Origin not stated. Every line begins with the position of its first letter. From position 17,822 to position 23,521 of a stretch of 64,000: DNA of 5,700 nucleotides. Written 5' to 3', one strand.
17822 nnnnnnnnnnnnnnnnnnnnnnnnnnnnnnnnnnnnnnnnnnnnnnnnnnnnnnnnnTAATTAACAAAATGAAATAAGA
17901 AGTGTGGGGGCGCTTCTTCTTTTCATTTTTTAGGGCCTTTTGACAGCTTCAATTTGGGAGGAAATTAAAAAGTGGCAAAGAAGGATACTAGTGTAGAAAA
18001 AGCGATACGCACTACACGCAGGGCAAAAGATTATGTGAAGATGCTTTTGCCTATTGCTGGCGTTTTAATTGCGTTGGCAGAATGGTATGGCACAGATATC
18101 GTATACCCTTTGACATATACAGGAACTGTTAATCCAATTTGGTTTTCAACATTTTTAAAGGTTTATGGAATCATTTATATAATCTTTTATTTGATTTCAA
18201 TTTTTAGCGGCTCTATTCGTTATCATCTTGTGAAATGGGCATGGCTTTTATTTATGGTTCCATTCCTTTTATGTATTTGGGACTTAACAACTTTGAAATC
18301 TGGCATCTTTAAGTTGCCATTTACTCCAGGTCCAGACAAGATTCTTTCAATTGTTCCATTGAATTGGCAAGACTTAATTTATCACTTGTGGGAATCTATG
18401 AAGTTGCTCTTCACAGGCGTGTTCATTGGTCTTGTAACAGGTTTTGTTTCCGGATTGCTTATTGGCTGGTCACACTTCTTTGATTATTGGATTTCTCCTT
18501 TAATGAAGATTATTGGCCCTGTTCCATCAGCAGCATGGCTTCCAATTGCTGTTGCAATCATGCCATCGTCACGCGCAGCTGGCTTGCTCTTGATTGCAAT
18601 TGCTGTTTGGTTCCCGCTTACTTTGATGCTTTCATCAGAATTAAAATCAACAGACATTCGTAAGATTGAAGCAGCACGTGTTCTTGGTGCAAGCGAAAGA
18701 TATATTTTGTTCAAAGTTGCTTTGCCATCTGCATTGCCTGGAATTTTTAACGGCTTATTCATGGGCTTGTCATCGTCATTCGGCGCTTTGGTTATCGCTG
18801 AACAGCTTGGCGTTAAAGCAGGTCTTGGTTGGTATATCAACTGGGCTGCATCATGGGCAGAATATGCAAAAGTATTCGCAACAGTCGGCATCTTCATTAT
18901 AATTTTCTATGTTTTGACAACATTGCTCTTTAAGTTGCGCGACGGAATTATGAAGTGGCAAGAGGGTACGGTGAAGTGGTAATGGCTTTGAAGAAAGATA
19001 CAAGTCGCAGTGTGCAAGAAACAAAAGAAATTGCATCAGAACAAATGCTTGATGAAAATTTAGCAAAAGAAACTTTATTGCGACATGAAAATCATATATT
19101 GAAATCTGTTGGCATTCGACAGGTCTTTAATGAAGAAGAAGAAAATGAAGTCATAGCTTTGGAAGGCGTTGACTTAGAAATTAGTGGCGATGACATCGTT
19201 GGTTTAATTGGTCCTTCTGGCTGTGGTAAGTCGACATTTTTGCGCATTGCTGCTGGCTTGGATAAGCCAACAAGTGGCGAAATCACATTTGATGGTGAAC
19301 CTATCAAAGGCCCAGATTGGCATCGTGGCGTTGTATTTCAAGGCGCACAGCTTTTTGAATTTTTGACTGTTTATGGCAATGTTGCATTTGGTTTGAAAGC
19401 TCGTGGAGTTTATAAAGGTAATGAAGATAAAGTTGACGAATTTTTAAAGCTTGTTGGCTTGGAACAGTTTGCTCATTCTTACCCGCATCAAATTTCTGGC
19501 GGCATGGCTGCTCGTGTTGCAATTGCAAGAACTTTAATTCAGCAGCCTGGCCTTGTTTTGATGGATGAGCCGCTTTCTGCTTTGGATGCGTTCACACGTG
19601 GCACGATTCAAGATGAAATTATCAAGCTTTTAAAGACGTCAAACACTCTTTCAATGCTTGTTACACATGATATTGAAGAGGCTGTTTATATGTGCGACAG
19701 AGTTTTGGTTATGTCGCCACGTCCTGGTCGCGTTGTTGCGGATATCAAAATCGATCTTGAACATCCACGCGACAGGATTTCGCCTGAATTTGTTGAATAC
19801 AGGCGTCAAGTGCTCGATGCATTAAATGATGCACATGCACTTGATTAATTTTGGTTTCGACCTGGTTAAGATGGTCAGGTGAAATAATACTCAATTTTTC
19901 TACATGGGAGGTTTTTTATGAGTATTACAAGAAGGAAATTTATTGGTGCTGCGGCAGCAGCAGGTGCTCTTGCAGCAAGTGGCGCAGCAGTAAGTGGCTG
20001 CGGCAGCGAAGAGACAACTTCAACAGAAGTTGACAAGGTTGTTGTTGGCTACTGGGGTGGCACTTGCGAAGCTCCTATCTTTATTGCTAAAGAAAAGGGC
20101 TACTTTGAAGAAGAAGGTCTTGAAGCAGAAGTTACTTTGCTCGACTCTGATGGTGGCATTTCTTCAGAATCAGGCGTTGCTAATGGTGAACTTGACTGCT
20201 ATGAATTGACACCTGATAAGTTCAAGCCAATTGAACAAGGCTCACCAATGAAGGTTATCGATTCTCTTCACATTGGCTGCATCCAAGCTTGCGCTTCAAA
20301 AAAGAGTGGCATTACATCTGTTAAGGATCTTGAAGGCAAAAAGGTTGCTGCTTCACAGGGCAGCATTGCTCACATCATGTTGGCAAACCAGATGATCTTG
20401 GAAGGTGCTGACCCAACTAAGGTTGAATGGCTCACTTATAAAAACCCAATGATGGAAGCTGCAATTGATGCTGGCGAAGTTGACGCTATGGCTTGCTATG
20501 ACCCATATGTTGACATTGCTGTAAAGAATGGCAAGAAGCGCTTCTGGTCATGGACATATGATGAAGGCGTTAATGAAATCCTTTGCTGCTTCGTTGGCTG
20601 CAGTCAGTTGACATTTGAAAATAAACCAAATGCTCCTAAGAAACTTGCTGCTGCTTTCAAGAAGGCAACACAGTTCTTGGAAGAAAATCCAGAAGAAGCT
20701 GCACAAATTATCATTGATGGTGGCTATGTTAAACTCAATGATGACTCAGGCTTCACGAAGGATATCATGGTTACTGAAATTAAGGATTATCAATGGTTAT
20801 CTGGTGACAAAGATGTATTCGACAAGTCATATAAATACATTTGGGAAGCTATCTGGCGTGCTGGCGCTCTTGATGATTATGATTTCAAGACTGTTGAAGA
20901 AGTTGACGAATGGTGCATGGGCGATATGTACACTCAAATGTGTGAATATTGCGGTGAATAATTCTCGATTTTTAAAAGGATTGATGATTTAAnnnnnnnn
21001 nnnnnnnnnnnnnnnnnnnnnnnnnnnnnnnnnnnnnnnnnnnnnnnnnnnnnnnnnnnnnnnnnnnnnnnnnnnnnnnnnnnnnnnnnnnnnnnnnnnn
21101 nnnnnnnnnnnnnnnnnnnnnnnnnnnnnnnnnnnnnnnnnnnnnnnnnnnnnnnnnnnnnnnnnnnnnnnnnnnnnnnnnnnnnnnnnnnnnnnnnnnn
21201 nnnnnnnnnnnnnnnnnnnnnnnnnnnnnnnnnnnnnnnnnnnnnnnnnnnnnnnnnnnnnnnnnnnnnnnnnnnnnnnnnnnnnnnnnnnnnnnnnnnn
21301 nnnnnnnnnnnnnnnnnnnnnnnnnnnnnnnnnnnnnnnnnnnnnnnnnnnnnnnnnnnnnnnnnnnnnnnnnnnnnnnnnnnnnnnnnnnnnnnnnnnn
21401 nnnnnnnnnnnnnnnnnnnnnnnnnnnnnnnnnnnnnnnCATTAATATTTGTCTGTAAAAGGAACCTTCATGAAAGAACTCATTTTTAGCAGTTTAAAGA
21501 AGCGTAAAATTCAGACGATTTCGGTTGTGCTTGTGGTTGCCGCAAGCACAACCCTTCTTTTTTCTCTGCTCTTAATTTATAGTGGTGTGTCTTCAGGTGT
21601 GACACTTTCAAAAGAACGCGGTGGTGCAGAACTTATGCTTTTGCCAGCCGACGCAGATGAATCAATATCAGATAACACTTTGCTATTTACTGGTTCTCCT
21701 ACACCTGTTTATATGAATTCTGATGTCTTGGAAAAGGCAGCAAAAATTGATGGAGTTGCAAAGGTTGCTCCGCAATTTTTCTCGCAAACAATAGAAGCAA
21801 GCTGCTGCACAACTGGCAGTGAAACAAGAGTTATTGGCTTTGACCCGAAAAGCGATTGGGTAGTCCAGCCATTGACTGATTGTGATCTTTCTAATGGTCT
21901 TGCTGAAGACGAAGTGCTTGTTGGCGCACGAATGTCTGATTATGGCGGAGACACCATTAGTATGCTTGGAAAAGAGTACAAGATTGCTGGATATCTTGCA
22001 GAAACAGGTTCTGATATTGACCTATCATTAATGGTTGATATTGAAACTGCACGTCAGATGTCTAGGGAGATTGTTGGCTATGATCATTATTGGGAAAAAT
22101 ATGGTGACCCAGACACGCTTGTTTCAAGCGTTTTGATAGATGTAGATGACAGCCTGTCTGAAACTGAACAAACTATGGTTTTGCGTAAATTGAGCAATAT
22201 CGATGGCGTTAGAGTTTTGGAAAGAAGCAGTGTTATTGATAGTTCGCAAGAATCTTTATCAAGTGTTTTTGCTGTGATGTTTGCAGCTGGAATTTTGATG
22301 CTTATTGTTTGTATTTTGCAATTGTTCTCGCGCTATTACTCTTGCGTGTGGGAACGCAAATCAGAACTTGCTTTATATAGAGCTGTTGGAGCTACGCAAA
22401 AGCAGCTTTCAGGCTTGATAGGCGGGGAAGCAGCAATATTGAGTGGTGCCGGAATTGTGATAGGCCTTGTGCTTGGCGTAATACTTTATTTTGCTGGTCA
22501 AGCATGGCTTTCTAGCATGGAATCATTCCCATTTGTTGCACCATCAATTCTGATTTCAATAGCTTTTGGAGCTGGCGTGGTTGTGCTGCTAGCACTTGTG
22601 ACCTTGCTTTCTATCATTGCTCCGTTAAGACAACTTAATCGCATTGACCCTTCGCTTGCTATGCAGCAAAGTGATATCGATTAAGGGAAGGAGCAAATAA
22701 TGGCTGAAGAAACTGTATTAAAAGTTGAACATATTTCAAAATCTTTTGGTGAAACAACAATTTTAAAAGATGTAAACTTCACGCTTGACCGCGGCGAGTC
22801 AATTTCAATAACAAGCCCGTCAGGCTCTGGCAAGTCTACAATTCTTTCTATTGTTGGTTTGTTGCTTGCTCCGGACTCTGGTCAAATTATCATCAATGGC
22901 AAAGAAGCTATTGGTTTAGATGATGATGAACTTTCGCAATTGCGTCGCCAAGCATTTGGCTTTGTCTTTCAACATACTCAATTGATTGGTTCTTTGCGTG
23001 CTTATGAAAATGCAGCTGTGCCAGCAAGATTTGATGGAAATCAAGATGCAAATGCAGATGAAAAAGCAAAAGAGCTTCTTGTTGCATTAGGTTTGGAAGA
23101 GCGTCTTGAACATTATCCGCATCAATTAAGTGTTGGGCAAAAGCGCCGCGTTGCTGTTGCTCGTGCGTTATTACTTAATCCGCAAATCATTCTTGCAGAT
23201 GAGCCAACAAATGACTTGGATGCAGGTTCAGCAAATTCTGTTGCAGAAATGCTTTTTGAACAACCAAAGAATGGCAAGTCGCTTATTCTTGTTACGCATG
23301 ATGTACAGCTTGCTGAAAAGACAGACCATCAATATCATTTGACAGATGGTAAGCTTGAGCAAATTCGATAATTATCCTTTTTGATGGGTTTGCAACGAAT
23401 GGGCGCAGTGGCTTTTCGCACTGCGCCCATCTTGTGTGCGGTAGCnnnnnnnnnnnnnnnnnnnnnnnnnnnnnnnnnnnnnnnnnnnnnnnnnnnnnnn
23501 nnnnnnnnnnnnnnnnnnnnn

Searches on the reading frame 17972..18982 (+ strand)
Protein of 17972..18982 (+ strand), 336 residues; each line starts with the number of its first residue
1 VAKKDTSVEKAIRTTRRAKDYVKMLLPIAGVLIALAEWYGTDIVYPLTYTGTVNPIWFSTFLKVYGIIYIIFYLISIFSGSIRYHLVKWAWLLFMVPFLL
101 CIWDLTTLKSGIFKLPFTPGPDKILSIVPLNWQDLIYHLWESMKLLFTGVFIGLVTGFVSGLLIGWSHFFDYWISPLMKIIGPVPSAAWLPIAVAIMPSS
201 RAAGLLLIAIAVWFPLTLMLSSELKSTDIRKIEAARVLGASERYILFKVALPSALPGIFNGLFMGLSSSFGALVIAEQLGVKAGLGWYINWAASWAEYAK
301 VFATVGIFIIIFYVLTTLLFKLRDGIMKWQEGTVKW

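Call 58: search_protein_families(library=pfam, proteins=[window:17972-18982:+], max_evalue=0.001)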
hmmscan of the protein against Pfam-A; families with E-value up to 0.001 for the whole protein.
window:17972-18982:+ (336 aa): 1 family
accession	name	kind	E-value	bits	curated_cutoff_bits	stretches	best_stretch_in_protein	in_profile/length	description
PF00528.27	BPD_transp_1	-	1.1e-18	68.1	26.4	1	155-320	3-175/184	Binding-protein-dependent transport system inner membrane component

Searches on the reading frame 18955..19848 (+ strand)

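Call 58: search_protein_families(library=pfam, proteins=[window:18955-19848:+], max_evalue=0.001)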
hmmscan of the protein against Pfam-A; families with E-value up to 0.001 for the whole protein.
window:18955-19848:+ (297 aa): 2 families
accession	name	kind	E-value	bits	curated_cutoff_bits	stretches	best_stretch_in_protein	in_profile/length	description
PF00005.33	ABC_tran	-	1.7e-30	106.9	25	1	69-207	1-136/137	ABC transporter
PF13304.12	AAA_21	-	0.00024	21.7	27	0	81-112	1-49/304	AAA domain, putative AbiEii toxin, Type IV TA system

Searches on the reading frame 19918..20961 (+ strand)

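Call 58: search_protein_families(library=pfam, proteins=[window:19918-20961:+], max_evalue=0.001)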
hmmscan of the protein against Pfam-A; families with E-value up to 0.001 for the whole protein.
window:19918-20961:+ (347 aa): 2 families
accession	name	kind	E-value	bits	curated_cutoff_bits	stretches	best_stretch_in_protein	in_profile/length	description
PF09084.16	NMT1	-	1.7e-24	87.4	20.5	1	52-261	5-216/216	NMT1/THI5 like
PF13379.11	NMT1_2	-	1.4e-18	68.1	24.7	1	36-264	3-247/252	NMT1-like family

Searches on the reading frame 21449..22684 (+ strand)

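Call 58: search_protein_families(library=pfam, proteins=[window:21449-22684:+], max_evalue=0.001)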
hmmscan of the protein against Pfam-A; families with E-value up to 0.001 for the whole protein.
window:21449-22684:+ (411 aa): 2 families
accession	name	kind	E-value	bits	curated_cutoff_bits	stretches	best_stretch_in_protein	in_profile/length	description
PF02687.27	FtsX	-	1e-13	51.8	25.5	1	279-399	2-118/120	FtsX-like permease C-terminal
PF12704.14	MacB_PCD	-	5.6e-06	27.2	27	1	27-205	5-180/207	MacB-like periplasmic core domain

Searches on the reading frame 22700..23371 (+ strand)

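Call 58: search_protein_families(library=pfam, proteins=[window:22700-23371:+], max_evalue=0.001)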
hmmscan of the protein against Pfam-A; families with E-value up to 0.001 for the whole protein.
window:22700-23371:+ (223 aa): 4 families
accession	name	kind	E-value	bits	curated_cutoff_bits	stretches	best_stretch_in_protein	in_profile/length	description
PF00005.33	ABC_tran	-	1e-30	107.5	25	1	22-171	1-137/137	ABC transporter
PF13304.12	AAA_21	-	1.8e-07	32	27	1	126-204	221-302/304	AAA domain, putative AbiEii toxin, Type IV TA system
PF13555.12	AAA_29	-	0.00023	21.3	27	1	25-64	15-53/61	P-loop containing region of AAA domain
PF02463.25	SMC_N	-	0.00026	20.9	40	0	35-215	27-212/220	RecF/RecN/SMC N terminal domain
